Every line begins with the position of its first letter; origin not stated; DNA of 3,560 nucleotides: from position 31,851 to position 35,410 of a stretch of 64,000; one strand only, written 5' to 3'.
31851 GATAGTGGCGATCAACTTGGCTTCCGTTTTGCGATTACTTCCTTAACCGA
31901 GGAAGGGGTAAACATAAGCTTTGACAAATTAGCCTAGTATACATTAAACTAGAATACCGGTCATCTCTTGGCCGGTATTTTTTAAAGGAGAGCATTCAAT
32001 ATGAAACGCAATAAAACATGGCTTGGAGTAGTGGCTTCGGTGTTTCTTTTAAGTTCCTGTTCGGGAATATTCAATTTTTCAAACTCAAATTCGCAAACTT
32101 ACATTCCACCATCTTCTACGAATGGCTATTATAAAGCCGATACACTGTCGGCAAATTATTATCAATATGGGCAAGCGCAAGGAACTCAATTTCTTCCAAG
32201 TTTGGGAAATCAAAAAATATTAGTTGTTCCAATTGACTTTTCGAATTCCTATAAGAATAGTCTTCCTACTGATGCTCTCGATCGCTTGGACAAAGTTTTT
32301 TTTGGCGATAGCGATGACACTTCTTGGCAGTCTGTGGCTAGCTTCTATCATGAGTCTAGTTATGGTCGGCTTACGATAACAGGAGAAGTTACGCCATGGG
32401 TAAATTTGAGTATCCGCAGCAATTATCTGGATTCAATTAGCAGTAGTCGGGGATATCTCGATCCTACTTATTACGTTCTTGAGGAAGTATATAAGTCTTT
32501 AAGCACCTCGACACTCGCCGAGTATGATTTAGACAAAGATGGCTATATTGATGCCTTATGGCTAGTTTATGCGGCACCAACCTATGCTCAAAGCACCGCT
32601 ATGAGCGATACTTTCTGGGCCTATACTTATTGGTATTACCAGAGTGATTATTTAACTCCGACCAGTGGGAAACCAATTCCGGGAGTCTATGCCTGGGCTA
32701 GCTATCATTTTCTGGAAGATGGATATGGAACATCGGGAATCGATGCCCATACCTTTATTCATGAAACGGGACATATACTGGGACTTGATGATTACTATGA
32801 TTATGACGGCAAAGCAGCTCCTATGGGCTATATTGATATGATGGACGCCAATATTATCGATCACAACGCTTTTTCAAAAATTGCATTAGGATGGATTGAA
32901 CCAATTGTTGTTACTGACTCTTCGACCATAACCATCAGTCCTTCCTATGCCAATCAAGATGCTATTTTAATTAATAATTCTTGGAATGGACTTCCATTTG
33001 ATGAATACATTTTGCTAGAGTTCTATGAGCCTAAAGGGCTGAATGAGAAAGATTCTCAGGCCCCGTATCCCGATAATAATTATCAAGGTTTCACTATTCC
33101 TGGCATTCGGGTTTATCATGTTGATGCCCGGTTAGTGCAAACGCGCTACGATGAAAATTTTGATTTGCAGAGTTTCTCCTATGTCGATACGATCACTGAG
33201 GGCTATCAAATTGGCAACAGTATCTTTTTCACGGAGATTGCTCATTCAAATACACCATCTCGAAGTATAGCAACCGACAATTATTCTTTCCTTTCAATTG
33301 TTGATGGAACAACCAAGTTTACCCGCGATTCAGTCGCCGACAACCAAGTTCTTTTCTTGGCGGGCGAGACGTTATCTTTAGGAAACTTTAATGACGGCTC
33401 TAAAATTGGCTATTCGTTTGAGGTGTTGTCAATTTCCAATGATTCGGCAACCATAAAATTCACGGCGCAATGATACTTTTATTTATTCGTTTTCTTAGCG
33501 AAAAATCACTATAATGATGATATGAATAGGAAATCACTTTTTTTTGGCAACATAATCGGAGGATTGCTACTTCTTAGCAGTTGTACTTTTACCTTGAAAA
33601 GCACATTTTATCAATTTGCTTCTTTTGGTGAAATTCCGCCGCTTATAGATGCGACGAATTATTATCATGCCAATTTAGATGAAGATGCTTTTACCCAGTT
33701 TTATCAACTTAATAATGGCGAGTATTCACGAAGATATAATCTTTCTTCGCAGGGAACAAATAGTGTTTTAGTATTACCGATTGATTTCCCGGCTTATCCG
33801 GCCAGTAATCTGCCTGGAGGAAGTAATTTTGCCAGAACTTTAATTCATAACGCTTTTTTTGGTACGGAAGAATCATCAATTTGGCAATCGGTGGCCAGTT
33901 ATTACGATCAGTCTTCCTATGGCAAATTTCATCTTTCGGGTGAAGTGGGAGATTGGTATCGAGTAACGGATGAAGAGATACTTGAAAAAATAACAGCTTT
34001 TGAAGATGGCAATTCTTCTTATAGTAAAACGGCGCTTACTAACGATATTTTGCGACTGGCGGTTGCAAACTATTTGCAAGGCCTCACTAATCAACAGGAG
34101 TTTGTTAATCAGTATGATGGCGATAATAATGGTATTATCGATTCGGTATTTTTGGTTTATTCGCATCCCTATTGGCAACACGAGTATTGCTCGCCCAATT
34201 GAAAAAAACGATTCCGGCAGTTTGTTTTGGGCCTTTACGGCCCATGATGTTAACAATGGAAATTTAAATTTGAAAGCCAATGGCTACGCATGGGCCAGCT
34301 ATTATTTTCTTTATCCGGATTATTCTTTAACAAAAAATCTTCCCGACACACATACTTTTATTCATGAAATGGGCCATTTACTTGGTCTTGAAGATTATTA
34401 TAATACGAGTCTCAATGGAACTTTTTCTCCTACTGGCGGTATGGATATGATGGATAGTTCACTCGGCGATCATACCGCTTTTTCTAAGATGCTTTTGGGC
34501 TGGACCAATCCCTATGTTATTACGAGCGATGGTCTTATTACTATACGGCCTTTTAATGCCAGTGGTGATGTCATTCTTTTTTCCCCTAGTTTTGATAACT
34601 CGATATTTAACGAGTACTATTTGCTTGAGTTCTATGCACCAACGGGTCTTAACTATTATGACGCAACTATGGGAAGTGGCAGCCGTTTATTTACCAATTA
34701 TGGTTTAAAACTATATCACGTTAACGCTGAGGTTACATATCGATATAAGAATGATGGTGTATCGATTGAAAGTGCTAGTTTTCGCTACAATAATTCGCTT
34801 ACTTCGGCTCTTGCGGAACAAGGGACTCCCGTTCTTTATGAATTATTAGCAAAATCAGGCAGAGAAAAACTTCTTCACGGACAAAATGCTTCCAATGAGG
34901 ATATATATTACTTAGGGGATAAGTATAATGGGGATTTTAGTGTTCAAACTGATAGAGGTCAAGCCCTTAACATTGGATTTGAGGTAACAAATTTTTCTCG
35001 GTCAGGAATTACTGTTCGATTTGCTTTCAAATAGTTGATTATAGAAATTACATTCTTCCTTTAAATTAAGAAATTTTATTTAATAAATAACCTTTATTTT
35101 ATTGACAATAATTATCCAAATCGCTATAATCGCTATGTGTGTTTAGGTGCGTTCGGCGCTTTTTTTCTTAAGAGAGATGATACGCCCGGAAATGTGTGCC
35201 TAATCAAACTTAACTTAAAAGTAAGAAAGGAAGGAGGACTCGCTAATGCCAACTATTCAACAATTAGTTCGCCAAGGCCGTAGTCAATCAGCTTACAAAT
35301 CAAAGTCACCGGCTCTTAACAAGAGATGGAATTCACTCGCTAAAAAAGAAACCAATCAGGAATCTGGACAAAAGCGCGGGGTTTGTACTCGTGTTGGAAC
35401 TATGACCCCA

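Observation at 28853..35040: Accessory island between rpoC and rpsL: polytopic membrane protein plus three tandem paralogous lipoprotein metalloproteases with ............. motif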

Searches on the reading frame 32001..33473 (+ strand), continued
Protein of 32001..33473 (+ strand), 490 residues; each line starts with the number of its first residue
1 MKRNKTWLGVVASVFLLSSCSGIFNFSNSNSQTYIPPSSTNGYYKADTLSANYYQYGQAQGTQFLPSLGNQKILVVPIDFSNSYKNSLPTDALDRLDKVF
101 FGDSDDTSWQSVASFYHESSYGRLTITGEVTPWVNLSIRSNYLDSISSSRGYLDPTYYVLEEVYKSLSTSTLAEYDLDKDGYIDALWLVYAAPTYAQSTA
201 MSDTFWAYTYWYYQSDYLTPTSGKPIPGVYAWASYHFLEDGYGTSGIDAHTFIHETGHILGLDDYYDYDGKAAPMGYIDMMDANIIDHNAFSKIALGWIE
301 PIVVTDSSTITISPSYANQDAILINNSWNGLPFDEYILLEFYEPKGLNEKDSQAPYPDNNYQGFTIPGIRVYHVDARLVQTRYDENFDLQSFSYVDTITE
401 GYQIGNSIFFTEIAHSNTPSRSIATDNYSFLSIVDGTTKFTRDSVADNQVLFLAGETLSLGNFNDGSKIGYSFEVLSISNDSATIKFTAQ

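Call 59: search_protein_families(library=ncbifam, alignment_id=A2, max_evalue=0.00001)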
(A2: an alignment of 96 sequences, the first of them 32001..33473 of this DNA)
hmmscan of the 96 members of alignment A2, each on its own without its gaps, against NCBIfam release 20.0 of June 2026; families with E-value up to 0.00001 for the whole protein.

A. member 1, window:32001-33473:+ (490 aa): 1 family
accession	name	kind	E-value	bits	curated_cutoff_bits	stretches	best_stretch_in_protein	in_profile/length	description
TIGR03296.1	M6dom_TIGR03296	domain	2.7e-30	106.3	110.8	1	78-348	4-274/286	M6 family metalloprotease domain-containing protein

B. families by the number of members that match (of 96 scanned): 1 family
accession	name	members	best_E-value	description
TIGR03296.1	M6dom_TIGR03296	96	1.2e-32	M6 family metalloprotease domain-containing protein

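Call 67: find_encoding_contigs(protein=P0048, flank=7000, max_places=1)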
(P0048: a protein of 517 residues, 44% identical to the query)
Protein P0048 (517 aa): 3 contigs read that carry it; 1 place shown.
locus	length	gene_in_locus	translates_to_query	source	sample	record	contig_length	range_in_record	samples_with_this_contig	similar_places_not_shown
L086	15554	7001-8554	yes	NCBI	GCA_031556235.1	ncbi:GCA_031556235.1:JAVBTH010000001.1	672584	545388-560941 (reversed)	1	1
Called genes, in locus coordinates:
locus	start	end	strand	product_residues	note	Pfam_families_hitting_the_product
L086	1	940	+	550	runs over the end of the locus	PF05496:RuvB_N (faint), PF13177:DNA_pol3_delta2, PF13401:AAA_22 (weak), PF00004:AAA, PF07728:AAA_5 (weak), PF22608:DNAX_ATPase_lid, PF12169:DNA_pol3_gamma3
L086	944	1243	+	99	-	PF02575:YbaB_DNA_bd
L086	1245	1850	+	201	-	PF21176:RecR_HhH, PF02132:RecR_ZnF (weak), PF01751:Toprim, PF13662:Toprim_4, PF21175:RecR_C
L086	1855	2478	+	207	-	PF02223:Thymidylate_kin, PF13521:AAA_28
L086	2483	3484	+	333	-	PF13177:DNA_pol3_delta2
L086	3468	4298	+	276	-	PF04468:PSP1, PF28472:PSP1_3rd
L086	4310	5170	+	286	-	PF00590:TP_methylase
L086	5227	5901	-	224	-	PF01987:AIM24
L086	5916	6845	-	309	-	-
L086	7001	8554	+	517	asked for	-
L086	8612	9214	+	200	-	-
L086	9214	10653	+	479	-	PF01145:Band_7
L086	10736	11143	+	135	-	PF04138:GtrA_DPMS_TM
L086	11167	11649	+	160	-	PF02870:Methyltransf_1N, PF01035:DNA_binding_1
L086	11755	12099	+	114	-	PF01475:FUR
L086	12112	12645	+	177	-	PF00210:Ferritin (weak), PF02915:Rubrerythrin, PF21349:RUBY_RBDX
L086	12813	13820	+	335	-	-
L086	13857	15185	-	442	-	PF03721:UDPG_MGDP_dh_N, PF00984:UDPG_MGDP_dh, PF03720:UDPG_MGDP_dh_C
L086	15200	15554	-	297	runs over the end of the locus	PF14397:ATPgrasp_ST (faint), PF02655:ATP-grasp_3, PF08443:RimK, PF02955:GSH-S_ATP (weak)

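Call 68: find_encoding_contigs(protein=P0077, flank=7000, max_places=1)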
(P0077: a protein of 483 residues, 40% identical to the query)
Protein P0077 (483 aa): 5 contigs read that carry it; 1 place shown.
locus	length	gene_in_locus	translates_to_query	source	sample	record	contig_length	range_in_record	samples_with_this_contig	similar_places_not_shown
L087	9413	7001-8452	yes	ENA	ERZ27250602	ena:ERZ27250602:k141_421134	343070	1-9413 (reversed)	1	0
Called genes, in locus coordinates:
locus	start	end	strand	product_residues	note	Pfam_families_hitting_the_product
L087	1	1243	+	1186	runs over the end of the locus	PF04563:RNA_pol_Rpb2_1, PF04561:RNA_pol_Rpb2_2, PF04565:RNA_pol_Rpb2_3, PF10385:RNA_pol_Rpb2_45, PF00562:RNA_pol_Rpb2_6, PF04560:RNA_pol_Rpb2_7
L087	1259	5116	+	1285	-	PF04997:RNA_pol_Rpb1_1, PF00623:RNA_pol_Rpb1_2, PF04983:RNA_pol_Rpb1_3, PF05000:RNA_pol_Rpb1_4, PF04998:RNA_pol_Rpb1_5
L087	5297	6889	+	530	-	-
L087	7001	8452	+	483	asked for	-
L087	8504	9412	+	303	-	?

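Call 69: find_encoding_contigs(protein=P0097, flank=7000, max_places=1)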
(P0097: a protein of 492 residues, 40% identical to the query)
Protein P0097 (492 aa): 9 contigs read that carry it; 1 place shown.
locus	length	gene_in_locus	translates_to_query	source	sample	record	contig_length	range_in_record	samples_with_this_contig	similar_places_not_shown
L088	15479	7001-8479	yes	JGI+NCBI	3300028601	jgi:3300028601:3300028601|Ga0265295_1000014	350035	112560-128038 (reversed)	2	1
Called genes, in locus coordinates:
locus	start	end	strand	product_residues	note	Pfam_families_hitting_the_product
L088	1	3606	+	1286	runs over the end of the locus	PF04997:RNA_pol_Rpb1_1, PF00623:RNA_pol_Rpb1_2, PF04983:RNA_pol_Rpb1_3, PF05000:RNA_pol_Rpb1_4, PF04998:RNA_pol_Rpb1_5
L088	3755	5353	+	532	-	PF05547:Peptidase_M6 (weak)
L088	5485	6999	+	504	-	PF05547:Peptidase_M6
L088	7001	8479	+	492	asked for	-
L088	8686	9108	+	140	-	PF00164:Ribosom_S12_S23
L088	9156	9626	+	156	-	PF00177:Ribosomal_S7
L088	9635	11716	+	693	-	PF00009:GTP_EFTU, PF03144:GTP_EFTU_D2, PF22042:EF-G_D2, PF14492:EFG_III, PF16658:RF3_C, PF03764:EFG_IV, PF00679:EFG_C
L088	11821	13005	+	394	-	PF00009:GTP_EFTU, PF03144:GTP_EFTU_D2, PF03143:GTP_EFTU_D3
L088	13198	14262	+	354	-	PF06271:RDD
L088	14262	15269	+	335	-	PF06271:RDD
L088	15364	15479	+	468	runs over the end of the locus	PF00005:ABC_tran, PF13304:AAA_21 (faint), PF17912:OB_MalK (faint)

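Call 76: find_encoding_contigs(protein=P0001, flank=10000, max_places=6)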
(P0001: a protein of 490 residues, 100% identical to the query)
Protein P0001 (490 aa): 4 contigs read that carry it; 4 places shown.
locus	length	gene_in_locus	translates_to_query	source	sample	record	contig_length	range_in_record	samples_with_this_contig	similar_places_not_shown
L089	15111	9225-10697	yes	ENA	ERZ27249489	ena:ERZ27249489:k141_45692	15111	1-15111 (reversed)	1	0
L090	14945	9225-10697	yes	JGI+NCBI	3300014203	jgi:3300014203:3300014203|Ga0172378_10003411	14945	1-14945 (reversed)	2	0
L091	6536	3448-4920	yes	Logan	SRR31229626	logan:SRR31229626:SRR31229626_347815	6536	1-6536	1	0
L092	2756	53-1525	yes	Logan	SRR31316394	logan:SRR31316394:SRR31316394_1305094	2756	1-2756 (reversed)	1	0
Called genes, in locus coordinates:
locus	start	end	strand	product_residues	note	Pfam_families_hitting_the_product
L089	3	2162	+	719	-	PF04565:RNA_pol_Rpb2_3, PF10385:RNA_pol_Rpb2_45, PF00562:RNA_pol_Rpb2_6, PF04560:RNA_pol_Rpb2_7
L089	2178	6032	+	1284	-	PF04997:RNA_pol_Rpb1_1, PF00623:RNA_pol_Rpb1_2, PF04983:RNA_pol_Rpb1_3, PF05000:RNA_pol_Rpb1_4, PF04998:RNA_pol_Rpb1_5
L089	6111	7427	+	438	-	-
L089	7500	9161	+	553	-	-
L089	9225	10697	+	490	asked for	PF05547:Peptidase_M6 (faint)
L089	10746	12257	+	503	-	PF05547:Peptidase_M6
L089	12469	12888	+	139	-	PF00164:Ribosom_S12_S23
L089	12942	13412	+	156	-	PF00177:Ribosomal_S7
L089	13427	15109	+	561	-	?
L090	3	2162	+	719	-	PF04565:RNA_pol_Rpb2_3, PF10385:RNA_pol_Rpb2_45, PF00562:RNA_pol_Rpb2_6, PF04560:RNA_pol_Rpb2_7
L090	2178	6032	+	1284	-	PF04997:RNA_pol_Rpb1_1, PF00623:RNA_pol_Rpb1_2, PF04983:RNA_pol_Rpb1_3, PF05000:RNA_pol_Rpb1_4, PF04998:RNA_pol_Rpb1_5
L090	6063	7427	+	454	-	-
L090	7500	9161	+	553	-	-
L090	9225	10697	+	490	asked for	PF05547:Peptidase_M6 (faint)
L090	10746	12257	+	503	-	PF05547:Peptidase_M6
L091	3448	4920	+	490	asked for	PF05547:Peptidase_M6 (faint)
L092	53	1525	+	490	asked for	PF05547:Peptidase_M6 (faint)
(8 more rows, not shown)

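Call 83: search_protein_families(library=padloc, proteins=[window:32001-33473:+], max_evalue=0.01)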
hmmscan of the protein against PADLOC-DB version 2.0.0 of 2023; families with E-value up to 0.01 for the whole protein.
window:32001-33473:+ (490 aa): 0 families

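Call 84: search_protein_families(library=phrogs, proteins=[window:32001-33473:+], max_evalue=0.01)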
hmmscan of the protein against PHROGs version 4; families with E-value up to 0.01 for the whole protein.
window:32001-33473:+ (490 aa): 0 families

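Call 85: find_encoding_contigs(protein=P0053, flank=6000, max_places=1)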
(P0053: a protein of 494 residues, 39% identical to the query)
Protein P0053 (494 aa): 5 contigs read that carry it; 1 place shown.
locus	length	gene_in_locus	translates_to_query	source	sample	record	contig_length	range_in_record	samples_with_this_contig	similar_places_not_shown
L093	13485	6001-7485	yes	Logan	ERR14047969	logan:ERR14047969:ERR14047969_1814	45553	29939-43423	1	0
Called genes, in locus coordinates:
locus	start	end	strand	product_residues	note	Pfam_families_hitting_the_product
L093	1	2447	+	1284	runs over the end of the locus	PF04997:RNA_pol_Rpb1_1, PF00623:RNA_pol_Rpb1_2, PF04983:RNA_pol_Rpb1_3, PF05000:RNA_pol_Rpb1_4, PF04998:RNA_pol_Rpb1_5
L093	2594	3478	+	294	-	PF02645:DegV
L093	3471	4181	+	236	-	PF00702:Hydrolase, PF13419:HAD_2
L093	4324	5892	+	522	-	-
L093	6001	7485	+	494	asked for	-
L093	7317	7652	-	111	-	-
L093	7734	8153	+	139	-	PF00164:Ribosom_S12_S23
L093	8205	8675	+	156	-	PF00177:Ribosomal_S7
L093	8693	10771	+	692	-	PF00009:GTP_EFTU, PF03144:GTP_EFTU_D2, PF22042:EF-G_D2, PF14492:EFG_III, PF16658:RF3_C, PF03764:EFG_IV, PF00679:EFG_C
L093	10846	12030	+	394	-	PF00009:GTP_EFTU, PF03144:GTP_EFTU_D2, PF03143:GTP_EFTU_D3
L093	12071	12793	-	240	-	PF01476:LysM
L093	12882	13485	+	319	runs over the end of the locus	PF06271:RDD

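Call 86: find_encoding_contigs(protein=P0019, flank=6000, max_places=1)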
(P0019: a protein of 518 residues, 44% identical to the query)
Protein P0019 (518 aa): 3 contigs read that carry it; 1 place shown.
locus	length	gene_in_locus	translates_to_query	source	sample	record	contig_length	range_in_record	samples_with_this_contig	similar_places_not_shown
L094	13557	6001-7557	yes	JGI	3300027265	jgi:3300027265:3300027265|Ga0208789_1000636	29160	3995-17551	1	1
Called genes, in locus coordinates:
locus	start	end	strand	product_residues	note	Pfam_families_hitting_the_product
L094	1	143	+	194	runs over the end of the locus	-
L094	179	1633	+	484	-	PF00860:Xan_ur_permease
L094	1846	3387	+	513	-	-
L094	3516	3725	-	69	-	-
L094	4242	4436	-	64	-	-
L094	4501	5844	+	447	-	-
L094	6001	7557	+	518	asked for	-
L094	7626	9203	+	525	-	-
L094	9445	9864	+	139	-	PF00164:Ribosom_S12_S23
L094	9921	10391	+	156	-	PF00177:Ribosomal_S7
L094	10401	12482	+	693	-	PF00009:GTP_EFTU, PF03144:GTP_EFTU_D2, PF22042:EF-G_D2, PF14492:EFG_III, PF16658:RF3_C (weak), PF03764:EFG_IV, PF00679:EFG_C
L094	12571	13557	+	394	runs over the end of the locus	PF00009:GTP_EFTU, PF03144:GTP_EFTU_D2, PF03143:GTP_EFTU_D3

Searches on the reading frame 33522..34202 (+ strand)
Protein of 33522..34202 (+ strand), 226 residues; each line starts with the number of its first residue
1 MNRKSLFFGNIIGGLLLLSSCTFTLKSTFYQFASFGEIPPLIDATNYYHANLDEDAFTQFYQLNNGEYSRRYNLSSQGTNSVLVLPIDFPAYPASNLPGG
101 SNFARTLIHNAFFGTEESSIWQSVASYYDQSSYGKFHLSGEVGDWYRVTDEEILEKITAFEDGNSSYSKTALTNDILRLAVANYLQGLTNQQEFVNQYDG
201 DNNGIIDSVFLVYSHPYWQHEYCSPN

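Call 7: search_protein_families(library=pfam, proteins=[window:33522-34202:+], max_evalue=1)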
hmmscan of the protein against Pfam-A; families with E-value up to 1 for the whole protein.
window:33522-34202:+ (226 aa): 2 families
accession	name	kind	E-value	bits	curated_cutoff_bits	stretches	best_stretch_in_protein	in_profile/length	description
PF05547.17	Peptidase_M6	-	1.1e-05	25.2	22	1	112-204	58-150/294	Immune inhibitor A peptidase M6, catalytic domain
PF05548.17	Peptidase_M11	-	0.083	12.3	21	1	107-141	22-55/303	Gametolysin peptidase M11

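Call 8: search_protein_families(library=ncbifam, proteins=[window:33522-34202:+], max_evalue=1)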
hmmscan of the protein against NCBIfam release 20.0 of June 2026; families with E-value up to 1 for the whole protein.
window:33522-34202:+ (226 aa): 3 families
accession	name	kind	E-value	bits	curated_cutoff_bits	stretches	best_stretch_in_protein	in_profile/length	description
TIGR03296.1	M6dom_TIGR03296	domain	1.7e-10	41.3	110.8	1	87-214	4-114/286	M6 family metalloprotease domain-containing protein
NF003716.0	PRK05326.1-3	equivalog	0.18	10.2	355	1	69-129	212-272/499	potassium/proton antiporter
NF002824.0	PRK02998.1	subfamily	0.25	10.7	360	0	117-171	38-92/283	peptidylprolyl isomerase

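Call 83: search_protein_families(library=padloc, proteins=[window:33522-34202:+], max_evalue=0.01)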
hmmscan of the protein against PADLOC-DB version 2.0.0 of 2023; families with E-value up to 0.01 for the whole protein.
window:33522-34202:+ (226 aa): 0 families

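Call 84: search_protein_families(library=phrogs, proteins=[window:33522-34202:+], max_evalue=0.01)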
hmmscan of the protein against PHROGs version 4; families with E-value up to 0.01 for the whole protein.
window:33522-34202:+ (226 aa): 0 families

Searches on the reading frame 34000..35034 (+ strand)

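Call 7: search_protein_families(library=pfam, proteins=[window:34000-35034:+], max_evalue=1)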
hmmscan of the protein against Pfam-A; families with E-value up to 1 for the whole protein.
window:34000-35034:+ (344 aa): 3 families
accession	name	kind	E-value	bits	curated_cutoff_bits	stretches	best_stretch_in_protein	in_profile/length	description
PF05547.17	Peptidase_M6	-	0.0017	18.1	22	1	107-153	216-262/294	Immune inhibitor A peptidase M6, catalytic domain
PF02031.22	Peptidase_M7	-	0.007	16.9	25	1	99-146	63-108/133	Streptomyces extracellular neutral proteinase (M7) family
PF13688.12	Reprolysin_5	-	0.038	14.7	27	1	96-162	131-196/196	Metallo-peptidase family M12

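Call 8: search_protein_families(library=ncbifam, proteins=[window:34000-35034:+], max_evalue=1)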
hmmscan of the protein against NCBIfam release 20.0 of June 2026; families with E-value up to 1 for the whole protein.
window:34000-35034:+ (344 aa): 3 families
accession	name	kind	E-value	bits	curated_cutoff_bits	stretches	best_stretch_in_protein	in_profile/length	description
TIGR03296.1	M6dom_TIGR03296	domain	2.4e-17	63.8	110.8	1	78-218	129-274/286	M6 family metalloprotease domain-containing protein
NF033628.1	snapalysin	exception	0.016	15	300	1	103-141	135-173/207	snapalysin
NF038115.1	SVAGG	subfamily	0.14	11.1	150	1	113-156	171-211/407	SVAGG family GlyGly-CTERM protein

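Call 83: search_protein_families(library=padloc, proteins=[window:34000-35034:+], max_evalue=0.01)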
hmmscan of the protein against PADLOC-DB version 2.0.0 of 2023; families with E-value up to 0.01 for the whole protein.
window:34000-35034:+ (344 aa): 0 families

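Call 84: search_protein_families(library=phrogs, proteins=[window:34000-35034:+], max_evalue=0.01)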
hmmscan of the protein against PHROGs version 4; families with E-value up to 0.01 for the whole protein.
window:34000-35034:+ (344 aa): 0 families

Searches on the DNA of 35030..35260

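Call 65: search_rna_families(source=window, start=35030, end=35260, threshold=evalue, max_evalue=1)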
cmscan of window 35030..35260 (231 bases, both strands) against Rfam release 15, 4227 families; matches with E-value up to 1: 0.
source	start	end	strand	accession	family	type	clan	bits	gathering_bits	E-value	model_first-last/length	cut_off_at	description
